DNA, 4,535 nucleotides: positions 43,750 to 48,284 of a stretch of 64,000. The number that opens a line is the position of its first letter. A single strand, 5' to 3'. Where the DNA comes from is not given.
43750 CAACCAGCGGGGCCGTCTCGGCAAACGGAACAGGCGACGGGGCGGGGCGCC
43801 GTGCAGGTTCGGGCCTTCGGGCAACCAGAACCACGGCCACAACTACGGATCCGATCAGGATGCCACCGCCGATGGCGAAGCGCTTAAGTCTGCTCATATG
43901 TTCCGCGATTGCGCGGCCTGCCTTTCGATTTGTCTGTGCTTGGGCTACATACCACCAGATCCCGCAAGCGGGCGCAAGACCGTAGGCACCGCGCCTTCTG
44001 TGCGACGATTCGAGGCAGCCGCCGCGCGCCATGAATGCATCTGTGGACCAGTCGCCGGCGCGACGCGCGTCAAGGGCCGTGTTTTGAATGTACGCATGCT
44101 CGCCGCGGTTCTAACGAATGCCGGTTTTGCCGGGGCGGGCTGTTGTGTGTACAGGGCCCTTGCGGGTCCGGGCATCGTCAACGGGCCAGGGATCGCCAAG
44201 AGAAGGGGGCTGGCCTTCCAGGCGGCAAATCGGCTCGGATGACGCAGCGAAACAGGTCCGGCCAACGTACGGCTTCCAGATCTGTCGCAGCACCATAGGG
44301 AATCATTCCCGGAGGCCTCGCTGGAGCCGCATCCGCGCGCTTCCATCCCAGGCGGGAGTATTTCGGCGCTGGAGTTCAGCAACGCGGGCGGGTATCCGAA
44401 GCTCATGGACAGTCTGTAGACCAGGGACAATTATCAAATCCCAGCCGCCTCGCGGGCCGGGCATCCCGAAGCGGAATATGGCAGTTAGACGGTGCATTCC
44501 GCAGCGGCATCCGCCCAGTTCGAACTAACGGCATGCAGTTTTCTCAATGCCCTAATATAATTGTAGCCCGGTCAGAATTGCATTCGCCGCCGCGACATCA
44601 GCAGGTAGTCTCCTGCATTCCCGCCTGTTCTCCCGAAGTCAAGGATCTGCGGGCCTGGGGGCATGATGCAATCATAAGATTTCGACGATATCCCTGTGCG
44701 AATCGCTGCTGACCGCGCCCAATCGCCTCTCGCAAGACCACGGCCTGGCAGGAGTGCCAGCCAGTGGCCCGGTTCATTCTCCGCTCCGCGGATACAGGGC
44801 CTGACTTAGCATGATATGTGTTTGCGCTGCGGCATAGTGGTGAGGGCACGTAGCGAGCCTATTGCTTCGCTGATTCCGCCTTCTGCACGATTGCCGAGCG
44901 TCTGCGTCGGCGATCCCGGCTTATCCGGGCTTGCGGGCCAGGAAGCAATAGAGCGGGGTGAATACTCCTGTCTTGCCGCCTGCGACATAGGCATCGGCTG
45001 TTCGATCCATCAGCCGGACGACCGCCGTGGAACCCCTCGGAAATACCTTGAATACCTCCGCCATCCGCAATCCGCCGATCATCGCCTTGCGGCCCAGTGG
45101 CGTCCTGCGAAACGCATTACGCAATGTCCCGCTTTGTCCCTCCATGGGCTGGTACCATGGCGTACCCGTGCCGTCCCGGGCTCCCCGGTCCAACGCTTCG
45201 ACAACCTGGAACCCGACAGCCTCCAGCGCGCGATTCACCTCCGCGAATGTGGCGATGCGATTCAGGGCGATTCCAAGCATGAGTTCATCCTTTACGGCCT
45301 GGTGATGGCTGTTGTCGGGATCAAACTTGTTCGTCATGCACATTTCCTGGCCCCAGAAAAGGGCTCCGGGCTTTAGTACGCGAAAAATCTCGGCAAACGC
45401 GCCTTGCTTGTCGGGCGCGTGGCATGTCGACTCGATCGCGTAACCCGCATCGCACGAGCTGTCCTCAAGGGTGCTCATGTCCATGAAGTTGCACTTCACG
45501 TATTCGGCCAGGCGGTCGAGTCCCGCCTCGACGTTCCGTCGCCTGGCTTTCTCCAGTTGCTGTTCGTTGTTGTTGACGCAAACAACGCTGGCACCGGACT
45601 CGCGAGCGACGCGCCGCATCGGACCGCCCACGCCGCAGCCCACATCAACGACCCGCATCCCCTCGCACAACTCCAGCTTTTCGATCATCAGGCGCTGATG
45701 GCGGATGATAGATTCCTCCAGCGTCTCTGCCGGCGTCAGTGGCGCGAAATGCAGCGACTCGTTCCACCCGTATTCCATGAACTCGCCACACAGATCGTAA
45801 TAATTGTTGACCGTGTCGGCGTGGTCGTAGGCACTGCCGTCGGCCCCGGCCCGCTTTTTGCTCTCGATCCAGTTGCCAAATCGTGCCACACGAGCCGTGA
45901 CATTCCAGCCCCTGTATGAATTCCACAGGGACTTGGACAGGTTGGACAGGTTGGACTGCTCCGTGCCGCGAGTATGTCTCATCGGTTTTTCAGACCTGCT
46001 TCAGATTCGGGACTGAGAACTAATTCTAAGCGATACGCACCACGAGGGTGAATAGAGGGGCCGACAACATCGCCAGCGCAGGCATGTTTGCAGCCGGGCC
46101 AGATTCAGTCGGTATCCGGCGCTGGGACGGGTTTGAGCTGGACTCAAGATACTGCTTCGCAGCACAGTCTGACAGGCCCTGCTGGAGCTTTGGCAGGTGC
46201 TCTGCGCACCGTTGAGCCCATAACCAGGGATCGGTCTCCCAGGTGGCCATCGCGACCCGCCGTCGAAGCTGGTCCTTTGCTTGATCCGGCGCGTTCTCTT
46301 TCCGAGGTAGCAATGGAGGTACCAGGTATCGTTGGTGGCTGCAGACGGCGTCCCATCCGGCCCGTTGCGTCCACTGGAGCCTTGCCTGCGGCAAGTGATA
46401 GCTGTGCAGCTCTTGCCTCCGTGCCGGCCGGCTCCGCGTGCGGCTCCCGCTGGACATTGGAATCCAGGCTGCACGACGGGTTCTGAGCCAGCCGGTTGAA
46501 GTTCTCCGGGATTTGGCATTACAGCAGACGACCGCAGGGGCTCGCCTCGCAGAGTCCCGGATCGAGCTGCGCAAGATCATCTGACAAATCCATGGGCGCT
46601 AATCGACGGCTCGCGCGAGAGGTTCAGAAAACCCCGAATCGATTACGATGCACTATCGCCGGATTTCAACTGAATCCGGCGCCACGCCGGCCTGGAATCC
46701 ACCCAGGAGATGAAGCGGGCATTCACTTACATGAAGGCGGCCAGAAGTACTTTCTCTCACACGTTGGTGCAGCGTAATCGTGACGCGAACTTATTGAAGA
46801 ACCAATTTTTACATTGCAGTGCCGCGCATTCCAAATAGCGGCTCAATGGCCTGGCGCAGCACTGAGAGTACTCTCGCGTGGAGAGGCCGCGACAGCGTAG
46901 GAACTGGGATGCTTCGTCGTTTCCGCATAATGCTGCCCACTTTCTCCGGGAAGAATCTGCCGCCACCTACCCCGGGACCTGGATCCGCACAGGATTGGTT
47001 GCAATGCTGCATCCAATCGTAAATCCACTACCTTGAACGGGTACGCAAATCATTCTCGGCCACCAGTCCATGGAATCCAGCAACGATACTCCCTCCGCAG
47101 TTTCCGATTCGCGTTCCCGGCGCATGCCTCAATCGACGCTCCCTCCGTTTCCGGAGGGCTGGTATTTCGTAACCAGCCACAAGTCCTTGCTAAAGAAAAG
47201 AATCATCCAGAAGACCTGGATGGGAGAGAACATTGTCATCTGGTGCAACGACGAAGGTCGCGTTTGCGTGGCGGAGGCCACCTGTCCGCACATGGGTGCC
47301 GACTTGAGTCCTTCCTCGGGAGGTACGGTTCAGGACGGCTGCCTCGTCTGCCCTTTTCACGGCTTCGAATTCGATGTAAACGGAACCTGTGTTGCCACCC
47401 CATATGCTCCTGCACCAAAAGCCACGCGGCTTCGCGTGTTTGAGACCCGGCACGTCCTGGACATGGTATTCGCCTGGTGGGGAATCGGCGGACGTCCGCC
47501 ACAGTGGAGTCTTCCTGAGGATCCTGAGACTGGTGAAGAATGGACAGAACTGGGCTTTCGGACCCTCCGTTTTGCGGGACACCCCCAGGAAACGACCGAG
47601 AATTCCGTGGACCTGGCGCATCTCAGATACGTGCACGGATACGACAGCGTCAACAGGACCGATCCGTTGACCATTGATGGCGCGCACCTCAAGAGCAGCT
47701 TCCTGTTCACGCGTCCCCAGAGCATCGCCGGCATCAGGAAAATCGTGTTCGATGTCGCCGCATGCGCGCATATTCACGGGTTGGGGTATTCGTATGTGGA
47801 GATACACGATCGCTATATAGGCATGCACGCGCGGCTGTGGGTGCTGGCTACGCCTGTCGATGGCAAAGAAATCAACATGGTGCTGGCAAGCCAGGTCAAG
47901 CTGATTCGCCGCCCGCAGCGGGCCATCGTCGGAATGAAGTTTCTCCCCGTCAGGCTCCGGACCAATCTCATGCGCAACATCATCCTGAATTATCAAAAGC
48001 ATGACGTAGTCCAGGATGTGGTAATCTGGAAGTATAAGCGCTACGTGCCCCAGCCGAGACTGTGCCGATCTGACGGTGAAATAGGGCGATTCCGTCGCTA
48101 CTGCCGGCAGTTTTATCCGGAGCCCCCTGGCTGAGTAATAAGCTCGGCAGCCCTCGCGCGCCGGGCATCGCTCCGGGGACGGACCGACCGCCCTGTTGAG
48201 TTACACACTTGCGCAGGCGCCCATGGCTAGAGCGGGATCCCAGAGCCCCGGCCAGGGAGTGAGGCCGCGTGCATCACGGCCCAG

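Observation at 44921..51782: ERG6/SMT-type sterol C-24 methyltransferase heading a four-gene lipid-tailoring block (SMT, Rieske oxygenase, FAD oxidoreductase, GPP34-P450)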

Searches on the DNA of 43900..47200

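Call 92: search_rna_families(source=window, start=43900, end=47200, threshold=evalue, max_evalue=1)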
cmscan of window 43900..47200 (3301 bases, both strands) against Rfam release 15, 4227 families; matches with E-value up to 1: 0.
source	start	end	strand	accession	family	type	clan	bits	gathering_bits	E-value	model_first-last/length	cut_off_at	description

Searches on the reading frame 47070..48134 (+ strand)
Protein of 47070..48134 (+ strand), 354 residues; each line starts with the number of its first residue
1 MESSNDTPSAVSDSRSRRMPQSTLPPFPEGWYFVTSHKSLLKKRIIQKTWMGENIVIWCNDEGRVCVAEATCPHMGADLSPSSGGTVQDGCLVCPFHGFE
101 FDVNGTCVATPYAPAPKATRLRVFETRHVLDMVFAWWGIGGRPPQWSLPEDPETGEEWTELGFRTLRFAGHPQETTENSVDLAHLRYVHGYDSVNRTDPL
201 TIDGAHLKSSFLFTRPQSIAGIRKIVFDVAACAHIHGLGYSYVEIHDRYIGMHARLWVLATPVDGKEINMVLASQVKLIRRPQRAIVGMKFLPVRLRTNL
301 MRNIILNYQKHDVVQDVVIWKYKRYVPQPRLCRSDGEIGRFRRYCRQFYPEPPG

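Call 3: search_protein_families(library=pfam, proteins=[window:47070-48134:+], max_evalue=0.01)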
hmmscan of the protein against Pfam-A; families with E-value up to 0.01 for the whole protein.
window:47070-48134:+ (354 aa): 2 families
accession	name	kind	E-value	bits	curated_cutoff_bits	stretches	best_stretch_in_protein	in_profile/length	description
PF19298.5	KshA_C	-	1.8e-24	87.4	23.3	1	136-349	2-207/207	3-Ketosteroid 9alpha-hydroxylase C-terminal domain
PF00355.32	Rieske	-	1.9e-17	63.4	20.3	1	31-115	2-83/88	Rieske [2Fe-2S] domain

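Call 4: search_protein_families(library=ncbifam, proteins=[window:47070-48134:+], max_evalue=0.01)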
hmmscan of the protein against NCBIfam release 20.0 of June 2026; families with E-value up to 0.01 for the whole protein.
window:47070-48134:+ (354 aa): 5 families
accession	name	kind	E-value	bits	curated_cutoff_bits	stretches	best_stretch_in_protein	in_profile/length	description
NF052579.1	BetMthstMoxSdmAMthl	equivalog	9.8e-11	41.2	600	1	16-121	3-105/351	4beta-methylsterol monooxygenase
NF041683.1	ant_diox_AndAb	equivalog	4.2e-05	23.7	150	1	31-127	2-95/100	anthranilate 1,2-dioxygenase ferredoxin subunit AndAb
NF042946.1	3PPDioc_HcaE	equivalog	6.2e-05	22.2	830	1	27-113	35-120/450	3-phenylpropionate/cinnamic acid dioxygenase subunit alpha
NF058607.1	GlBtMonoOxGbcA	equivalog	0.0013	17.3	670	1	30-107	55-131/420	glycine betaine monooxygenase oxygenase subunit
TIGR03229.1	benzo_1_2_benA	equivalog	0.0026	16.7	780.95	1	31-106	39-113/433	benzoate 1,2-dioxygenase large subunit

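Call 31: search_solved_structures(query=window:47070-48134:+, max_evalue=0.001)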
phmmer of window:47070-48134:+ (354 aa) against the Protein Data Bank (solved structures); distinct sequences matched with E-value up to 0.001: 16.
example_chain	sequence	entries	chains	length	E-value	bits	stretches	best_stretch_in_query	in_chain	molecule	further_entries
4qdf_B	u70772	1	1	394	1e-24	90.6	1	25-190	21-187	3-ketosteroid 9alpha-hydroxylase oxygenase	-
4qdc_A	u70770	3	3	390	2.2e-24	89.5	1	18-189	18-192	3-ketosteroid 9alpha-hydroxylase oxygenase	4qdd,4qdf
2zyl_A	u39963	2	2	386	1.1e-23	87.2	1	21-350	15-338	POSSIBLE OXIDOREDUCTASE | 3-ketosteroid-9-alpha-monooxygenase oxygenase subunit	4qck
6wnc_A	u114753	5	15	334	1.6e-11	47.2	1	30-190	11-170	SxtDIOX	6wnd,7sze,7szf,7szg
6wn3_A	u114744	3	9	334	2.3e-11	46.7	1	30-190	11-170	SxtT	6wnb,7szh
3gb4_A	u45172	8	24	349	3.2e-11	46.2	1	30-192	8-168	DdmC | Dicamba O-demethylase, oxygenase component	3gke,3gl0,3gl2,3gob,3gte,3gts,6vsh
7fjl_A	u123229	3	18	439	2.1e-09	40.2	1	50-207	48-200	Rieske (2Fe-2S) domain protein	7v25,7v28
9ina_A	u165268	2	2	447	3.6e-09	39.5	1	49-200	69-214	Rieske (2Fe-2S) domain protein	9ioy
7fhr_A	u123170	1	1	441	1.2e-08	37.8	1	50-190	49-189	Putative Phthalate 4,5-dioxygenase, subunit alpha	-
7qwt_A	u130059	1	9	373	1.3e-07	34.4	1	22-192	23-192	Rieske (2Fe-2S) domain protein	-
6icp_A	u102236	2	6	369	3.1e-05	26.5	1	64-133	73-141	Methylxanthine N1-demethylase NdmA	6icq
6ick_A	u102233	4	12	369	3.2e-05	26.5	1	65-133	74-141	Methylxanthine N1-demethylase NdmA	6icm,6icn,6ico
8jng_A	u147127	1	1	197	3.3e-05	26.4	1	28-116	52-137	Methanesulfonate monooxygenase ferredoxin subunit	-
8k0a_A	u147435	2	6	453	0.00044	22.7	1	27-115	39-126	3-phenylpropionate/cinnamic acid dioxygenase subunit alpha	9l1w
6y9c_A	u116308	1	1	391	0.0008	21.8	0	27-107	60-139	Carnitine monooxygenase oxygenase subunit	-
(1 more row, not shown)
